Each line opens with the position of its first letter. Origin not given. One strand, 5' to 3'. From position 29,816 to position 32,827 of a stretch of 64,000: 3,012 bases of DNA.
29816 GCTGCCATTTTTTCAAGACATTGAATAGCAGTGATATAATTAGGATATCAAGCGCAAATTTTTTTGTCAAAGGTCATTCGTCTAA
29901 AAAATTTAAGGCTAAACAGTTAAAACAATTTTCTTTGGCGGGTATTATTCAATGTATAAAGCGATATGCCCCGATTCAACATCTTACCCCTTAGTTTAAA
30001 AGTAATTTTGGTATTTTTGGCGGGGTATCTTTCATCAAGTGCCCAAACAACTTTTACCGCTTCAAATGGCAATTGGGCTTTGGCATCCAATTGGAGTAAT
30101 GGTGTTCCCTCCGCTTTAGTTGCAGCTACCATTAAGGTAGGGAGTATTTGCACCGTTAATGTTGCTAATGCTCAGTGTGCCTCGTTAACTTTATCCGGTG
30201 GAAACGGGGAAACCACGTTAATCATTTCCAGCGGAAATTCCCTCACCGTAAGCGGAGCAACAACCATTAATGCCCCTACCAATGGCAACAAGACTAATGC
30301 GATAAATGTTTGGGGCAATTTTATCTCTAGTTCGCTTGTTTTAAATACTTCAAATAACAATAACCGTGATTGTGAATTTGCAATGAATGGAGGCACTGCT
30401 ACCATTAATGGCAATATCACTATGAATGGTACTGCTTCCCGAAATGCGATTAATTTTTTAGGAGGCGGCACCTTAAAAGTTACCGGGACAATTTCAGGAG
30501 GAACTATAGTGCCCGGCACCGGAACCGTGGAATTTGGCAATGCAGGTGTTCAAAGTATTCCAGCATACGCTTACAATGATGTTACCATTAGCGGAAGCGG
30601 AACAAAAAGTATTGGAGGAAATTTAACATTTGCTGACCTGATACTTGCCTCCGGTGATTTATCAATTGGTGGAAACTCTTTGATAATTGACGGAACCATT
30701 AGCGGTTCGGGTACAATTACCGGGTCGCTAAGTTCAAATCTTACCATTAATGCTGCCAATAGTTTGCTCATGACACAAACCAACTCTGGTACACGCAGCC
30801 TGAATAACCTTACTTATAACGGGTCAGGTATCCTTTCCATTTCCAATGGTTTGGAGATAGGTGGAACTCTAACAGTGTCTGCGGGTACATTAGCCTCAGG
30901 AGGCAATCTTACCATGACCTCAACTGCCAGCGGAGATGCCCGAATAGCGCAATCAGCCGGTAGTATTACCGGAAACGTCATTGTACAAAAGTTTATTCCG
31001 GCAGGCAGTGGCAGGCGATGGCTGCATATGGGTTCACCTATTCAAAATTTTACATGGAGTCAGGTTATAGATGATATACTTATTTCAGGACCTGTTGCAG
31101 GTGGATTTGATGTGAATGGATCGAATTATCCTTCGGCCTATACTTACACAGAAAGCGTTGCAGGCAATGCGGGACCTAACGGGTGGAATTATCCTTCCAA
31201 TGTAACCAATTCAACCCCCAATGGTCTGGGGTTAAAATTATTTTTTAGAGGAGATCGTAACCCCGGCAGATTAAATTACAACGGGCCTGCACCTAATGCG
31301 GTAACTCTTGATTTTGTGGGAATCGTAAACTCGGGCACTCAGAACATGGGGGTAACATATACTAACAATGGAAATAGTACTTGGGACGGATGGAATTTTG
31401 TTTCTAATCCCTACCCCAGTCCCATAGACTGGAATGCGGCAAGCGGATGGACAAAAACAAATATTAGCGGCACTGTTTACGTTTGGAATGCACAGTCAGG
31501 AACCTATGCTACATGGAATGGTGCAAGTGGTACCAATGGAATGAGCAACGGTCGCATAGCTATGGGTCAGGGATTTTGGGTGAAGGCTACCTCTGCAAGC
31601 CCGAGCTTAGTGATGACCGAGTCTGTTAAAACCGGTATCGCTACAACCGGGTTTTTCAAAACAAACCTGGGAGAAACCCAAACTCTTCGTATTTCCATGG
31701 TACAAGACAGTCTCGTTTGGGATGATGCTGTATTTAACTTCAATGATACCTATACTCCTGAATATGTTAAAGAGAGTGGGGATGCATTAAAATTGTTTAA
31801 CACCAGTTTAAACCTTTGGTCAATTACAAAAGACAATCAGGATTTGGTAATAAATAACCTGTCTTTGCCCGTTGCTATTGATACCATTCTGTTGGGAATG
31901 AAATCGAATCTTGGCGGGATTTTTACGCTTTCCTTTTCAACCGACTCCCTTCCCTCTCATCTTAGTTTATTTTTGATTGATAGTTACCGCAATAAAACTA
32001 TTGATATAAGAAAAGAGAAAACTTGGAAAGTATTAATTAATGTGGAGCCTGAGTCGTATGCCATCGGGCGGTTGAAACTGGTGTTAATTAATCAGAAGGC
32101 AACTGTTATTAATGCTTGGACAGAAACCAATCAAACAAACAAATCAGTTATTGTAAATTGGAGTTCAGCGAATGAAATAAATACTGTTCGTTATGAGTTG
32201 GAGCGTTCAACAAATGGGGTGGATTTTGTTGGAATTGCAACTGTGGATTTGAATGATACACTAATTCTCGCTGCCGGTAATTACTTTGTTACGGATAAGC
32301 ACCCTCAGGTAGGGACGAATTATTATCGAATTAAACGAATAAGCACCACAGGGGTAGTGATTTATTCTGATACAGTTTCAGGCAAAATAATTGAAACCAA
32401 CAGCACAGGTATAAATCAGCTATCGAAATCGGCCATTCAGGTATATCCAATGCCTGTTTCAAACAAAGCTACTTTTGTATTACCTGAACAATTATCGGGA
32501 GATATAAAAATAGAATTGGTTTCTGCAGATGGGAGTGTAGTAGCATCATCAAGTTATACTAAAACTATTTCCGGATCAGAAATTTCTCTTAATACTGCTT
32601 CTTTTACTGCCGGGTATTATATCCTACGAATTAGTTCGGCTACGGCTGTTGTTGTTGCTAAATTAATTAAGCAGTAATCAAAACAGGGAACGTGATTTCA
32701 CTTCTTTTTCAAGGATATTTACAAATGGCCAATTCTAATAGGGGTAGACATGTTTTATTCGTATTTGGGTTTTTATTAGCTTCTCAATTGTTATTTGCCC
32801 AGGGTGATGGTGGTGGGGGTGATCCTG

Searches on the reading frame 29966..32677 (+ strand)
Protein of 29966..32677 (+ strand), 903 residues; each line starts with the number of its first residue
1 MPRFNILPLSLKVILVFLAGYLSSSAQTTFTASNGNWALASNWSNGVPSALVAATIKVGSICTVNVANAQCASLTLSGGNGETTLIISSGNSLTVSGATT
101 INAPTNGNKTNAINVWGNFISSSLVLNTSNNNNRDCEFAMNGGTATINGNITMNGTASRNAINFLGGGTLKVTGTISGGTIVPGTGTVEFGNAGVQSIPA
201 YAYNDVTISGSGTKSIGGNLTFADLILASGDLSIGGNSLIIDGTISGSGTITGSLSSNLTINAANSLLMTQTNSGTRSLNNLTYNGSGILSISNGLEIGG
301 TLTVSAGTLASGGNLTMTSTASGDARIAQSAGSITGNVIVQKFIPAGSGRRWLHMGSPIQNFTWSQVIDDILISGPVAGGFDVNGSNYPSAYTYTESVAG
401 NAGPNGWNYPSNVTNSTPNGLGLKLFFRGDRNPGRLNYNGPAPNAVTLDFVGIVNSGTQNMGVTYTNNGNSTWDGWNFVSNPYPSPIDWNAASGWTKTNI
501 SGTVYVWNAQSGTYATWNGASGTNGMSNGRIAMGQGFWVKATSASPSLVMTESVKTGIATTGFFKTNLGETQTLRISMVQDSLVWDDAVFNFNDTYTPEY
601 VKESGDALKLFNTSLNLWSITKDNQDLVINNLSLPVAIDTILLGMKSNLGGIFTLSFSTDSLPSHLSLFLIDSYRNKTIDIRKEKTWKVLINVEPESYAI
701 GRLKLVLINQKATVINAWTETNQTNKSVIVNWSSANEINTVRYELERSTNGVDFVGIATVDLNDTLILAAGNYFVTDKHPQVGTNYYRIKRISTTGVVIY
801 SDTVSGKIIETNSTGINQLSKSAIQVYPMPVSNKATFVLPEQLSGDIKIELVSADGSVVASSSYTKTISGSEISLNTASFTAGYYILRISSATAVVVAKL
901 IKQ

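Call 3: search_protein_families(library=ncbifam, proteins=[window:29966-32677:+], max_evalue=1)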
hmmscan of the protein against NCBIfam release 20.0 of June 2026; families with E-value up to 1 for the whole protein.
window:29966-32677:+ (903 aa): 2 families
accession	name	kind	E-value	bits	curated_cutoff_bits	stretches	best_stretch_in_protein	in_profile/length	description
TIGR04183.1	Por_Secre_tail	domain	2.2e-08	34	23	1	826-903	1-72/72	T9SS type A sorting domain-containing protein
NF050177.1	TapA_OM_Porphy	equivalog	4.4e-05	22.4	500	1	796-901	446-542/544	TapA/TapC family T9SS-dependent outer membrane protein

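Call 4: search_protein_families(library=pfam, proteins=[window:29966-32677:+], max_evalue=1)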
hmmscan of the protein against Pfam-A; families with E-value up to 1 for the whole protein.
window:29966-32677:+ (903 aa): 2 families
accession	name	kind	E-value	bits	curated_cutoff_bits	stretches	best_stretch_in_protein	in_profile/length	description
PF18962.6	Por_Secre_tail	-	5.4e-08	33.5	27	1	826-901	1-74/75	Secretion system C-terminal sorting domain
PF11589.14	DUF3244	-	0.03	14.8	25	1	824-897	17-91/96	Domain of unknown function (DUF3244)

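Call 65: find_homologous_proteins(query=window:29966-32425:+, max_evalue=1e-10)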
Query window:29966-32425:+ (820 aa): 315 proteins with E <= 1e-10 among 8000 candidates; the best 120 are listed.
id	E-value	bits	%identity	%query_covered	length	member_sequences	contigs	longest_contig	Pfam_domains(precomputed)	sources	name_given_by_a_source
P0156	0.0e+0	1774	100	100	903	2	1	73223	PF18962.8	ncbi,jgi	jgi:hypothetical protein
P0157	0.0e+0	1069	61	97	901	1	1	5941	PF18962.8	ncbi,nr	ncbi:MAG TPA: T9SS type A sorting domain-containing protein [Bacteroidia bacterium]|nr:T9SS type A s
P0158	0.0e+0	1065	61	97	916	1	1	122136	PF18962.8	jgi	-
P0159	0.0e+0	1065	61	97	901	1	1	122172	PF18962.8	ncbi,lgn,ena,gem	ncbi:MAG: T9SS type A sorting domain-containing protein [Bacteroidia bacterium]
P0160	0.0e+0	1064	62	97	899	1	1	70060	PF18962.8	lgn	-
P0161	1.9e-287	974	52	89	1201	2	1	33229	PF18962.8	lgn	-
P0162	3.5e-282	956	57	96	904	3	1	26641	PF18962.8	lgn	-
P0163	1.4e-249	849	57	82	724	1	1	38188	-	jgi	jgi:hypothetical protein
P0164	3.8e-226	771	61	70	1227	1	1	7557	PF18962.8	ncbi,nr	ncbi:MAG: hypothetical protein KBB37_11890 [Bacteroidia bacterium]|nr:hypothetical protein [Bacteroi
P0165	1.5e-225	769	61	70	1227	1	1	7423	PF18962.8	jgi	-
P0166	1.7e-224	766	60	72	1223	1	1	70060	PF18962.8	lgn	-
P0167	1.0e-223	763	60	72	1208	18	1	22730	PF18962.8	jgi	jgi:hypothetical protein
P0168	2.3e-223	762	60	72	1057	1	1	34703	PF18962.8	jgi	jgi:hypothetical protein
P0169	3.2e-223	761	60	72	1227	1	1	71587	PF18962.8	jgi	jgi:hypothetical protein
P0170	4.2e-223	761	60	72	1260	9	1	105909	PF18962.8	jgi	jgi:hypothetical protein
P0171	1.2e-220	753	62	67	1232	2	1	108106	PF18962.8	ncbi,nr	ncbi:MAG: hypothetical protein K1X81_02565 [Bacteroidia bacterium]|nr:hypothetical protein [Bacteroi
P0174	1.5e-126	442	39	94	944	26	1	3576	PF18962.8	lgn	-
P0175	4.9e-123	430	36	98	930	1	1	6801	PF18962.8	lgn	-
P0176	6.7e-122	426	37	95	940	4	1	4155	PF18962.8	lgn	-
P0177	8.9e-122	426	37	95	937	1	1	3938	PF18962.8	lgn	-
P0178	8.6e-105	370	39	79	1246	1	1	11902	PF18962.8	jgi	jgi:trimeric autotransporter adhesin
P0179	2.0e-103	365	38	63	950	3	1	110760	PF18962.8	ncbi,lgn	-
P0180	1.6e-100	356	37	80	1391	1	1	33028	PF18962.8,PF11589.15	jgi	jgi:trimeric autotransporter adhesin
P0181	1.2e-98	349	41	55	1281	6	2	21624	PF18962.8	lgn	-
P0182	6.6e-96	340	36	63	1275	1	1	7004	PF18962.8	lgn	-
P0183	2.0e-88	316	35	81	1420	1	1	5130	PF18962.8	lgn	-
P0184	3.3e-85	305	34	74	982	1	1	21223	PF18962.8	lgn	-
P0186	2.2e-83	299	34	98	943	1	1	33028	PF18962.8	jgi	jgi:trimeric autotransporter adhesin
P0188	1.7e-82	296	37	62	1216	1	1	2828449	PF18962.8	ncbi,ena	-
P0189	8.1e-81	290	36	68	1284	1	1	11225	PF18962.8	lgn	-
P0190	1.4e-80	290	34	81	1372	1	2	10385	PF12951.14,PF18962.8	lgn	-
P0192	1.0e-76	277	38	60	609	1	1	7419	PF18962.8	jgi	jgi:hypothetical protein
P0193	1.2e-74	270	35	66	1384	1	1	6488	PF18962.8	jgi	jgi:hypothetical protein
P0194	2.8e-74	269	36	75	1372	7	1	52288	PF18962.8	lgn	-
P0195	2.3e-73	266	35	70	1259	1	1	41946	PF12951.14,PF18962.8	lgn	-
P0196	2.2e-70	256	33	75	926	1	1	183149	PF18962.8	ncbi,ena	-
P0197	5.3e-70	255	33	81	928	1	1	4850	PF18962.8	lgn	-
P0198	2.2e-68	249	31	87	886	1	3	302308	PF18962.8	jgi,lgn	-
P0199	1.5e-67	247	33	73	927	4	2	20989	PF18962.8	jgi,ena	jgi:hypothetical protein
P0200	1.5e-67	247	33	75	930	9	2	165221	PF18962.8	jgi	jgi:hypothetical protein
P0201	6.7e-66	241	33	74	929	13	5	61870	PF18962.8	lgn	-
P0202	1.4e-64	237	30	78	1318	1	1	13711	PF18962.8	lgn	-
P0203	9.9e-64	234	36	65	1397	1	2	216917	PF18962.8,PF00041.28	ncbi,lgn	-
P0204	1.9e-62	230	35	69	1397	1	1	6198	PF18962.8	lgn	-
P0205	5.1e-62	228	31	74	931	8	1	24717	PF18962.8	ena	-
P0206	2.7e-61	226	35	71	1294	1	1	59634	PF18962.8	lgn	-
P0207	2.2e-60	223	33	74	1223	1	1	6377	PF18962.8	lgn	-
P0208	1.9e-59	220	35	61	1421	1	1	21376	PF18962.8,PF00041.28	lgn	-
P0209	4.1e-56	209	33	77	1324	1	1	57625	PF18962.8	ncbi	-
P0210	1.1e-55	207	34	65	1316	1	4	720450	PF18962.8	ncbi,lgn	-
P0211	2.6e-55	206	32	75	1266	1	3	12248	PF18962.8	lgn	-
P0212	5.5e-55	205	33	71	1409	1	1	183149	PF18962.8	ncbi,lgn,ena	-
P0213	7.2e-55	205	34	63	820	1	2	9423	PF18962.8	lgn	-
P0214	2.4e-54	203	32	71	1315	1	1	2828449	PF18962.8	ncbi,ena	-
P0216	3.6e-52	196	31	72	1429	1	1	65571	PF18962.8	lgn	-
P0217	1.6e-50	190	31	70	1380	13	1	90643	PF18962.8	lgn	-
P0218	3.7e-49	186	33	69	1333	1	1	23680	PF18962.8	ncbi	-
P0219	5.2e-49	185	33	64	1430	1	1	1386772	PF18962.8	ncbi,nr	ncbi:MAG: hypothetical protein CFE21_02605 [Bacteroidetes bacterium B1(2017)]|nr:MAG: hypothetical p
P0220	7.3e-49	185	32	65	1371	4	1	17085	PF18962.8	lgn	-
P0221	1.8e-47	180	31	70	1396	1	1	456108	PF18962.8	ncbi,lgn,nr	ncbi:MAG: hypothetical protein KatS3mg032_0021 [Cyclobacteriaceae bacterium]|nr:MAG: hypothetical pr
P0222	4.3e-47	179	33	70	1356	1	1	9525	PF18962.8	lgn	-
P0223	1.9e-46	177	32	70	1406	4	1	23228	PF18962.8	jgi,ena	jgi:hypothetical protein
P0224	3.5e-46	176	34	69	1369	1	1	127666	PF18962.8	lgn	-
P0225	8.8e-46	175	33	72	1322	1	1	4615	PF18962.8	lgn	-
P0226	1.6e-45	174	29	31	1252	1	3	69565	PF10162.15,PF18962.8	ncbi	-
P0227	3.6e-44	169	31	74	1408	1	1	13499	PF18962.8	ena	-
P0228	7.5e-44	168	29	74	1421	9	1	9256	PF18962.8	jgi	jgi:hypothetical protein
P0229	9.7e-44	168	41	30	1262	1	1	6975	PF18962.8,PF14828.12,PF01483.28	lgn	-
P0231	7.1e-43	165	28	90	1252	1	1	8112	PF18962.8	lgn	-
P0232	7.2e-43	165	30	67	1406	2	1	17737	PF18962.8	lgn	-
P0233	2.4e-42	163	33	62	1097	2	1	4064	PF00801.27,PF18962.8,PF18911.7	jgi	jgi:hypothetical protein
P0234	4.8e-42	162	30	73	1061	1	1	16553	PF18962.8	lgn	-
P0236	1.0e-41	161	31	81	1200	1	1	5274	PF18962.8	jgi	jgi:hypothetical protein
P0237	1.5e-41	161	31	67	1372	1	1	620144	PF10162.15,PF18962.8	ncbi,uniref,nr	ncbi:T9SS type A sorting domain-containing protein [Fulvivirga sediminis]|uniref:T9SS type A sorting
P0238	2.4e-41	160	30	69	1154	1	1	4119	PF18962.8,PF19081.7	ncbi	-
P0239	3.1e-41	160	30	75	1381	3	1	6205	PF18962.8,PF19081.7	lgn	-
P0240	6.9e-41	158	30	71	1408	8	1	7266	PF18962.8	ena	-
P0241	7.4e-41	158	31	66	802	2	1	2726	PF18962.8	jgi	-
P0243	1.5e-40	157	30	58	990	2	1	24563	PF18962.8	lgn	-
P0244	3.1e-40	156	31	76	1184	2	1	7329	PF18962.8,PF19081.7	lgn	-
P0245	3.7e-40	156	30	95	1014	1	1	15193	PF18962.8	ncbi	-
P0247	1.3e-39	154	30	60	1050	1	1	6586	PF18962.8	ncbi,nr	ncbi:MAG: T9SS type A sorting domain-containing protein [Sphingobacteriaceae bacterium]|nr:MAG: T9SS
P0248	6.8e-39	152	31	61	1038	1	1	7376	PF18962.8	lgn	-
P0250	2.6e-38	150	35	32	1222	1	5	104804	PF18962.8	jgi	-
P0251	1.3e-37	148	32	50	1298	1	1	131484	PF18962.8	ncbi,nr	ncbi:MAG: T9SS type A sorting domain-containing protein [Bacteroidota bacterium]|nr:T9SS type A sort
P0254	3.2e-37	146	32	64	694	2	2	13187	PF18962.8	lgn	-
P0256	1.7e-36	144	31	60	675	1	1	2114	PF18962.8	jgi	jgi:hypothetical protein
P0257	2.4e-36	143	30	70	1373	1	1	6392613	PF18962.8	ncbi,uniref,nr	ncbi:T9SS type A sorting domain-containing protein [Fulvivirga maritima]|uniref:T9SS type A sorting 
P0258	3.9e-36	143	30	75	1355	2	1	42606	PF18962.8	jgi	-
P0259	5.2e-36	142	31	70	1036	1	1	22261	PF13573.13,PF18962.8,PF18911.7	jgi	-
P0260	5.4e-36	142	31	70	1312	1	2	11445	PF18962.8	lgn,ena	-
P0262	7.6e-36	142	30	80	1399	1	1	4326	PF18962.8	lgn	-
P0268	7.2e-35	138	27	86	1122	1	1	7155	PF18962.8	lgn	-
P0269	8.3e-35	138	31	60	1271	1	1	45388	PF18962.8,PF18911.7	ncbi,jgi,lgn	jgi:hypothetical protein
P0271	1.1e-34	138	28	82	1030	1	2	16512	PF18962.8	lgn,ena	-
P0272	2.6e-34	137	30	71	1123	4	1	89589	PF18962.8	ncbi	ncbi:hypothetical protein GCM10009122_56210 [Fulvivirga kasyanovii]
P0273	3.7e-34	136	32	50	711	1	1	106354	PF00801.27,PF18962.8,PF18911.7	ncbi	-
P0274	7.9e-34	135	34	57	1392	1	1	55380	PF18962.8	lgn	-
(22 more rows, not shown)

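Call 66: find_encoding_contigs(protein=P0257, flank=4000, max_places=1)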
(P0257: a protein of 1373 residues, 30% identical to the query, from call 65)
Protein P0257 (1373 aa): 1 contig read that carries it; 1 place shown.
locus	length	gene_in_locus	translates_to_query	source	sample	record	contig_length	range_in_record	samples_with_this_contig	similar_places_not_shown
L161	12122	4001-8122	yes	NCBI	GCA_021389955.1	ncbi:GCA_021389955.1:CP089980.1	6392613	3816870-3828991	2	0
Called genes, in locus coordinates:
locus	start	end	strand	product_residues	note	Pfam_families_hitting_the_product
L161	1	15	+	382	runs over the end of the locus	PF13477:Glyco_trans_4_2, PF13439:Glyco_transf_4, PF13579:Glyco_trans_4_4, PF20706:GT4-conflict, PF00534:Glycos_transf_1, PF13692:Glyco_trans_1_4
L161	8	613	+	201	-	PF02397:Bac_transf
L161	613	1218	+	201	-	PF17836:PglD_N, PF25084:LbH_EIF2B (weak), PF25087:GMPPB_C (weak), PF00132:Hexapep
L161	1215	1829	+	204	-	PF17836:PglD_N, PF25084:LbH_EIF2B (faint), PF00132:Hexapep (faint), PF25087:GMPPB_C (faint), PF14602:Hexapep_2 (faint)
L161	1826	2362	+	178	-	PF09721:Exosortase_EpsH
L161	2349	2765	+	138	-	-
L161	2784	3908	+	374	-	PF01041:DegT_DnrJ_EryC1, PF00155:Aminotran_1_2, PF01212:Beta_elim_lyase (weak)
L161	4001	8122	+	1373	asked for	PF18962:Por_Secre_tail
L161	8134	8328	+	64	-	-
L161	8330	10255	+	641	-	PF13727:CoA_binding_3, PF00106:adh_short (weak), PF01073:3Beta_HSD, PF01370:Epimerase, PF02719:Polysacc_synt_2, PF04321:RmlD_sub_bind, PF07993:NAD_binding_4 (weak), PF16363:GDP_Man_Dehyd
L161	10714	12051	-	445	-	PF05598:DUF772, PF13586:DDE_Tnp_1_2 (faint)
